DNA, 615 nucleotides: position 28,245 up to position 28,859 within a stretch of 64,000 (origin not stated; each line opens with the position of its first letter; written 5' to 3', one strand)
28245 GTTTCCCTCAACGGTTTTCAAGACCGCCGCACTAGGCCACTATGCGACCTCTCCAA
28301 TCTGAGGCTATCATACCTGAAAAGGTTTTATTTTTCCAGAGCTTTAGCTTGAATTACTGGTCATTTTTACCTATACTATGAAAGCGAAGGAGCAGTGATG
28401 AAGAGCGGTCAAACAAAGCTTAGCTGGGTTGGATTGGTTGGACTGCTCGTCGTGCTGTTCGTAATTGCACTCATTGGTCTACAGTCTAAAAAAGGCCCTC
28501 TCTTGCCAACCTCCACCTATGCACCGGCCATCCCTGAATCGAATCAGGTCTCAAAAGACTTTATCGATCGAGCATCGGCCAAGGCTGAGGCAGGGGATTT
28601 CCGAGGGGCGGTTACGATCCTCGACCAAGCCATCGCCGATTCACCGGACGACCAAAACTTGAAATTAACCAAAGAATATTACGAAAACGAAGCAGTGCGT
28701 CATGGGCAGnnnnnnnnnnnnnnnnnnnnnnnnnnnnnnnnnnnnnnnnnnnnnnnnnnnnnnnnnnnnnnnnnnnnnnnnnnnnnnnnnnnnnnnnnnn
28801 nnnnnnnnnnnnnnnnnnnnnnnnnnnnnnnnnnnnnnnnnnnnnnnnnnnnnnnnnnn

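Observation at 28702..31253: Adjacent dockerin-bearing and cohesin-like surface proteins: a minimal cohesin-dockerin pair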

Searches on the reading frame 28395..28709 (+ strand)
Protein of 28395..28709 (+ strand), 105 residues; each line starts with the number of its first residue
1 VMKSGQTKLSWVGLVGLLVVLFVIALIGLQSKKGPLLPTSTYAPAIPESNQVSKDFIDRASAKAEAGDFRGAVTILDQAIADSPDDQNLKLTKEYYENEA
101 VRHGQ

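Call 3: search_protein_families(library=pfam, proteins=[window:28395-28709:+], max_evalue=1)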
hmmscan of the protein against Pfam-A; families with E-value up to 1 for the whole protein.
window:28395-28709:+ (105 aa): 9 families
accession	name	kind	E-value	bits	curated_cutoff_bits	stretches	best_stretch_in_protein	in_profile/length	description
PF13371.12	TPR_9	-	0.00073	19.9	35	1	56-94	32-70/73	Tetratricopeptide repeat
PF14559.12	TPR_19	-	0.0028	18.4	25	1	65-91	3-29/68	Tetratricopeptide repeat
PF13428.12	TPR_14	-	0.0047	17.9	23.5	1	58-89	6-37/44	Tetratricopeptide repeat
PF25524.1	RSLD_CPSF6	-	0.013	16.1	27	1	51-81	12-42/96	CPSF6-like, RSLD domain, N-terminal region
PF24282.1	DUF7470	-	0.022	15.1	27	1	8-31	4-27/58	Family of unknown function (DUF7470)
PF14863.12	Alkyl_sulf_dimr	-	0.033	15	26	1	53-91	69-107/139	Alkyl sulfatase dimerisation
PF22608.2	DNAX_ATPase_lid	-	0.04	14.1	27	1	62-81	26-45/49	DNA polymerase III clamp loader subunit, ATPase lid domain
PF13432.12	TPR_16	-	0.043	14.7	32.7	1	58-87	2-31/65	Tetratricopeptide repeat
PF12911.12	OppC_N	-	0.19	12.1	23.9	1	8-41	14-40/53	N-terminal TM domain of oligopeptide transport permease C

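Call 4: search_protein_families(library=ncbifam, proteins=[window:28395-28709:+], max_evalue=1)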
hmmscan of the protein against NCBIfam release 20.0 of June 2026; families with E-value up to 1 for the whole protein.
window:28395-28709:+ (105 aa): 1 family
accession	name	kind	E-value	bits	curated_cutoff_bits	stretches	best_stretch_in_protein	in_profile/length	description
TIGR03504.1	FimV_Cterm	subfamily_domain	0.082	13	30.65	1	57-87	3-33/44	FimV/HubP family polar landmark protein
